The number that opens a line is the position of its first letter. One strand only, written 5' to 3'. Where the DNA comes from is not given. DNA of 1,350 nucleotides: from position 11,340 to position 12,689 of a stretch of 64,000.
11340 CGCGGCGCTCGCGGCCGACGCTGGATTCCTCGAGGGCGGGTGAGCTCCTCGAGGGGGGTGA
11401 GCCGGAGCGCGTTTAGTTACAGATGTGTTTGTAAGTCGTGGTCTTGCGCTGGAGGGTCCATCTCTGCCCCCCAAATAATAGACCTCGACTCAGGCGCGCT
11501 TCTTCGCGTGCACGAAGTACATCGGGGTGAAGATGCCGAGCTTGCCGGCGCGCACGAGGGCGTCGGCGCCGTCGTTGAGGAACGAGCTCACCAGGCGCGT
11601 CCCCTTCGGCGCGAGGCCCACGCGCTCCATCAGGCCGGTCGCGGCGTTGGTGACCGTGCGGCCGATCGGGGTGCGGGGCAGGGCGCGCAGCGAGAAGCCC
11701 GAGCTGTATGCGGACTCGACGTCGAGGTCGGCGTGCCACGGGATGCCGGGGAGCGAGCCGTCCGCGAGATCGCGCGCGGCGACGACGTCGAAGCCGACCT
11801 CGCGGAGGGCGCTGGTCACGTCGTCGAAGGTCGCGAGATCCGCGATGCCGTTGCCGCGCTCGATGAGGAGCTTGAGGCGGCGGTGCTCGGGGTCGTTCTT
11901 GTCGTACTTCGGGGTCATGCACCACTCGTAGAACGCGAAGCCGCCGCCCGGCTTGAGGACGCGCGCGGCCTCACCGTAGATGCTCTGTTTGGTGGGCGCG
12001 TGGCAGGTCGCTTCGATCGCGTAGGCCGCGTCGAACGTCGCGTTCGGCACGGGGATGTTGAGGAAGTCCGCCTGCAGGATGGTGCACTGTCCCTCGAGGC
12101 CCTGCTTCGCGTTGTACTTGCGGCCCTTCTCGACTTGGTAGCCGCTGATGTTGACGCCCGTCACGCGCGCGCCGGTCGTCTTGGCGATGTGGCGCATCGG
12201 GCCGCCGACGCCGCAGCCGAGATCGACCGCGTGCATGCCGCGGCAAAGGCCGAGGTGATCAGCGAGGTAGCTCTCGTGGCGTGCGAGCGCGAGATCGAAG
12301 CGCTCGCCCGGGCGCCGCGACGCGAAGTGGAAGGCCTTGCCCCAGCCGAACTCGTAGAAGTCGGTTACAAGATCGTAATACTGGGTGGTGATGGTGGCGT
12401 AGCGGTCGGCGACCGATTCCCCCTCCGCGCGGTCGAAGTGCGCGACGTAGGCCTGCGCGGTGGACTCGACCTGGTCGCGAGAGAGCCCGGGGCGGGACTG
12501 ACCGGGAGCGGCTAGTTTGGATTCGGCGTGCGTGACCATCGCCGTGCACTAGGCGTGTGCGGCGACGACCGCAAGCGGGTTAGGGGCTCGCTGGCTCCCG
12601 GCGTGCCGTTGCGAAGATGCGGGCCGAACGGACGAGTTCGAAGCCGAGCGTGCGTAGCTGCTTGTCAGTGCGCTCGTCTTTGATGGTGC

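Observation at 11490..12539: Eukaryote-type sterol 24-C-methyltransferase (ERG6/SMT) homolog in a bacterial genome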

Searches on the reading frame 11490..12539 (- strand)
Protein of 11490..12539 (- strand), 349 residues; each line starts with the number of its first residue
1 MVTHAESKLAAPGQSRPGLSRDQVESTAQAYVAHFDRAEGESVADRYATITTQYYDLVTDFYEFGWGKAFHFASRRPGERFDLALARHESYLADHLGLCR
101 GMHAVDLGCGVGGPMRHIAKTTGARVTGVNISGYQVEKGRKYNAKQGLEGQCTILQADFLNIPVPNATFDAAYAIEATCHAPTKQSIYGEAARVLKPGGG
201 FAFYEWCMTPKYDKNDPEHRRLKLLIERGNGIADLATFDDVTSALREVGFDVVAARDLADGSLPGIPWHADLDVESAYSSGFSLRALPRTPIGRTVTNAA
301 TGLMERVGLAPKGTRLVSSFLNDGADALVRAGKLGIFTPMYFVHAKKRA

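Call 3: search_protein_families(library=pfam, proteins=[window:11490-12539:-], max_evalue=0.01)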
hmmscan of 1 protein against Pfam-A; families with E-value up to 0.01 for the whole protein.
window:11490-12539:- (349 aa): 9 families
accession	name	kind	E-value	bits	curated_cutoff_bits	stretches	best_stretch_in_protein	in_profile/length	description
PF08498.15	Sterol_MT_C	-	2.3e-21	76.1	21.7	1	289-347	6-64/66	Sterol methyltransferase C-terminal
PF08241.18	Methyltransf_11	-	2.2e-20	73.5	21.2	1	105-203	1-95/95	Methyltransferase domain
PF13649.12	Methyltransf_25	-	3.4e-19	69.8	27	1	105-199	2-97/97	Methyltransferase domain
PF13847.12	Methyltransf_31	-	9.1e-16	58.3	27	1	101-207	4-113/145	Methyltransferase domain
PF02353.26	CMAS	-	7e-13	48.9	27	1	51-257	10-217/273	Mycolic acid cyclopropane synthetase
PF08242.18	Methyltransf_12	-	2.8e-12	47.6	30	1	105-200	1-97/98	Methyltransferase domain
PF13489.12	Methyltransf_23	-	6.1e-09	36.2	27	1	100-254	22-163/164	Methyltransferase domain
PF01209.24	Ubie_methyltran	-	6.7e-06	26.1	20.1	1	93-205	40-153/233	ubiE/COQ5 methyltransferase family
PF01728.25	FtsJ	-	0.0045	17.4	24.1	1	95-162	15-78/181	FtsJ-like methyltransferase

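Call 4: search_protein_families(library=ncbifam, proteins=[window:11490-12539:-], max_evalue=0.01)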
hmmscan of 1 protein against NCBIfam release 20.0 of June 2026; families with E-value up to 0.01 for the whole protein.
window:11490-12539:- (349 aa): 33 families (the best 25 are shown)
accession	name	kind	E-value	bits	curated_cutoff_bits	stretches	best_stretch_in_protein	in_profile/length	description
NF041675.1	sarc_dimgly_tmase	equivalog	2.8e-18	66.8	550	1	88-205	54-171/278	sarcosine/dimethylglycine N-methyltransferase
NF045667.1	MTase_DVU1556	equivalog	6.7e-13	48.6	155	1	92-257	14-167/213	DVU_1556 family methyltransferase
NF040703.1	cyclopro_CfaB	exception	2.7e-12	46.2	650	1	48-176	104-234/393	C17 cyclopropane fatty acid synthase CfaB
NF008686.0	PRK11705.1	equivalog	1.9e-11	43.6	400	1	42-200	107-262/383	cyclopropane fatty acyl phospholipid synthase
NF041943.1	GPPMT_Stmyces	equivalog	1.5e-10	41.4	400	1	89-212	65-188/272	geranyl diphosphate 2-C-methyltransferase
NF045825.1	FAmtase_mtf2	equivalog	2.3e-09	36.9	400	1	99-204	57-159/248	fatty-acid O-methyltransferase Mtf2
NF045823.1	PthPhpthDimycoMt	equivalog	1.6e-08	34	300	1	101-205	67-168/256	phthiotriol/phenolphthiotriol dimycocerosates methyltransferase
TIGR01934.1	MenG_MenH_UbiE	subfamily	4.7e-08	32.6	158.35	1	94-206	33-144/223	ubiquinone/menaquinone biosynthesis methyltransferase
NF008823.0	PRK11873.1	subfamily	9e-08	31.9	263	1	98-207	75-185/272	arsenite methyltransferase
NF001240.0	PRK00216.1-1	equivalog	9.2e-08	31.4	378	1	94-206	57-171/251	bifunctional demethylmenaquinone methyltransferase/2-methoxy-6-polyprenyl-1,4-benzoquinol methylase UbiE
NF001244.0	PRK00216.1-5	equivalog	1.3e-07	31.2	216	1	97-205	45-155/236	bifunctional demethylmenaquinone methyltransferase/2-methoxy-6-polyprenyl-1,4-benzoquinol methylase UbiE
NF041537.1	ArsM_AhpD_UU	exception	1.3e-07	30.8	510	1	100-215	76-192/345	arsenite methyltransferase/AhpD domain selenoprotein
NF041536.1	ArsM_DUF2284_UU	exception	1.3e-07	30.4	575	1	100-215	76-192/459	arsenite methyltransferase/DUF2284 domain selenoprotein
NF053839.1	CPFASynBruc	equivalog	1.8e-07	30.5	600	1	42-163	113-237/410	cyclopropane fatty acid synthase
NF007610.0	PRK10258.1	equivalog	4.6e-07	29.4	342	1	91-205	33-140/251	malonyl-ACP O-methyltransferase BioC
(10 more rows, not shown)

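Call 5: search_solved_structures(query=window:11490-12539:-, max_evalue=0.001, show_alignments=2)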
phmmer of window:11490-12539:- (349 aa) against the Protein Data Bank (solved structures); distinct sequences matched with E-value up to 0.001: 44.
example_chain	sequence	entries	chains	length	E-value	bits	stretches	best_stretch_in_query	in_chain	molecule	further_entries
3bus_A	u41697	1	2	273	3.7e-22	82.2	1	52-267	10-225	Methyltransferase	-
8zc8_A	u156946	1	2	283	1.5e-20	77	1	55-203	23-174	MitM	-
21zq_A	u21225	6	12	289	1.6e-20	76.9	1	55-203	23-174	MitM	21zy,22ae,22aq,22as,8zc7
5gm1_A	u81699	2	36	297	4.1e-20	75.5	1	84-259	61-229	O-methylransferase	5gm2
6uv6_A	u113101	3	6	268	1e-18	70.9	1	52-266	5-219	D-glucose O-methyltransferase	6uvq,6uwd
2o57_A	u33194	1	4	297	3.5e-16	62.6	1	60-215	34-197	putative sarcosine dimethylglycine methyltransferase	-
7v6h_A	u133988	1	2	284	1.2e-13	54.2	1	93-271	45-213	Cyclopropane fatty-acyl-phospholipid synthase-like methyltransferase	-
4pne_A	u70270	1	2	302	1.7e-13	53.8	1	53-202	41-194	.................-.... protein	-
5wp5_A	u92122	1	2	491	6.9e-11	45.2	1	96-261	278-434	Phosphomethylethanolamine N-methyltransferase 2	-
4f84_A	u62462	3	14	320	7.2e-11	45.1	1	82-214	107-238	Geranyl diphosphate 2-C-methyltransferase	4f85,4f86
5wp4_A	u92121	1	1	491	6.3e-10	42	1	94-263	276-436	Phosphoethanolamine N-methyltransferase 1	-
3vc1_A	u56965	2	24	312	1.3e-09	41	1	88-214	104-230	Geranyl diphosphate 2-C-methyltransferase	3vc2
3mgg_A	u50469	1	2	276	1.6e-08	37.4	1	100-205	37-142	Methyltransferase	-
1ve3_A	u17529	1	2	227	1.6e-07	34.1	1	103-204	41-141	hypothetical protein PH0226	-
7fbh_A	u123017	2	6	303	5.6e-07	32.3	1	103-209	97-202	BezA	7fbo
6f5z_A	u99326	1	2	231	5.7e-07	32.3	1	99-220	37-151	24-sterol C-methyltransferase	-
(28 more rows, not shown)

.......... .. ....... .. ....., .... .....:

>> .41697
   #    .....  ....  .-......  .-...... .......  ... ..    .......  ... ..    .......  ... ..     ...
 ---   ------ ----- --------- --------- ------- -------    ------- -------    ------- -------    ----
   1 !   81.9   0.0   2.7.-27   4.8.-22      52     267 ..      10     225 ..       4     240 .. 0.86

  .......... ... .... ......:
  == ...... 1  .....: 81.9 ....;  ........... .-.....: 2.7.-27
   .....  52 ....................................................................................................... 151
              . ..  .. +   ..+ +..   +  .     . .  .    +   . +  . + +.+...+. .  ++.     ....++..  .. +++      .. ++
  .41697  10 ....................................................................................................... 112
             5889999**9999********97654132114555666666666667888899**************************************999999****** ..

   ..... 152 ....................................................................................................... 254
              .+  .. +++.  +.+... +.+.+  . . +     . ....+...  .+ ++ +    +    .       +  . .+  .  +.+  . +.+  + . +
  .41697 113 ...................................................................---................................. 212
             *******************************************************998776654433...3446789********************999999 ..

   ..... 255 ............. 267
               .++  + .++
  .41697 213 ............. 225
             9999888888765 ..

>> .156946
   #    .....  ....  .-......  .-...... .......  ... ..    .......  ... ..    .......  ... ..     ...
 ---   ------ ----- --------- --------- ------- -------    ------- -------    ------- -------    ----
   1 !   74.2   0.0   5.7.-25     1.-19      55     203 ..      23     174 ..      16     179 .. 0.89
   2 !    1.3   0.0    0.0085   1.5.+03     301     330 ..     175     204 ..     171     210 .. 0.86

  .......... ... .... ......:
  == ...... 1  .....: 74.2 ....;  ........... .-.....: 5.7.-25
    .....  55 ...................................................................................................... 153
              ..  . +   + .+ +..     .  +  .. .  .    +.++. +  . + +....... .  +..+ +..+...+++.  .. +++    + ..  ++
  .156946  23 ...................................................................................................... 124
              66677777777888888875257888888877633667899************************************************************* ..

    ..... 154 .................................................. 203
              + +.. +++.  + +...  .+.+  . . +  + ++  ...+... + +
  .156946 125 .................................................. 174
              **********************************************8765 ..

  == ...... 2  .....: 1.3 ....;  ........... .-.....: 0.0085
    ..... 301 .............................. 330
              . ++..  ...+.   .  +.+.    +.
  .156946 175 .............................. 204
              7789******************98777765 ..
